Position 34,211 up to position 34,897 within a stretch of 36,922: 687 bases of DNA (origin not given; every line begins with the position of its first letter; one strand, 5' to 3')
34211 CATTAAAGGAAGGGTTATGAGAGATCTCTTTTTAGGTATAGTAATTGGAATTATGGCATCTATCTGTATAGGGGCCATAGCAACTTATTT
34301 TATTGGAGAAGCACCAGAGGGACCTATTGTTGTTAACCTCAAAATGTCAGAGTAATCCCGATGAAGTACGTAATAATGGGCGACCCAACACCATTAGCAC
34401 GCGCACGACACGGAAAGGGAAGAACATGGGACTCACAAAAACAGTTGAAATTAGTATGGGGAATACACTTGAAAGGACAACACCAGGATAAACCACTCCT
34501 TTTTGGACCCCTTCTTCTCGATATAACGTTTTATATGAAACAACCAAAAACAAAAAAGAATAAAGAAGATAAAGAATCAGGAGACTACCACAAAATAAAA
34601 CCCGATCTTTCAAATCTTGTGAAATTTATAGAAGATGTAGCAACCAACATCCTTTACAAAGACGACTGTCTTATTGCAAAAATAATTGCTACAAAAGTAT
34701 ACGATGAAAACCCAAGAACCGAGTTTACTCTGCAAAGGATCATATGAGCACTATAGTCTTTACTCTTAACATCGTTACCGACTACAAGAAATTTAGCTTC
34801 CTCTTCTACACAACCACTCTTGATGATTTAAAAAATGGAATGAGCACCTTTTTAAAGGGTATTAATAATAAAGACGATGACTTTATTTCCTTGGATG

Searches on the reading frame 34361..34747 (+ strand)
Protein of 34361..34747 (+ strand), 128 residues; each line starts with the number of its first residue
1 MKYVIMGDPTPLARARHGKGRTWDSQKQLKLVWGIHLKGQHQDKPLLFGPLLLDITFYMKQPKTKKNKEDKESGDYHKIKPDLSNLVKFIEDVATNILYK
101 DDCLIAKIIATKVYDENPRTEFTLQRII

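Call 24: search_protein_families(library=phrogs, max_evalue=0.001, proteins=[window:34361-34747:+])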
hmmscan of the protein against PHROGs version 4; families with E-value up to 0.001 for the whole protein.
window:34361-34747:+ (128 aa): 2 families
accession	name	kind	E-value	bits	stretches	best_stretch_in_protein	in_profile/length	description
phrog_140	-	DNA, RNA and nucleotide metabolism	4.2e-26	93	1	1-126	39-167/219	RusA-like Holliday junction resolvase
phrog_24390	-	unknown function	8.9e-09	36.6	1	76-123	7-54/62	-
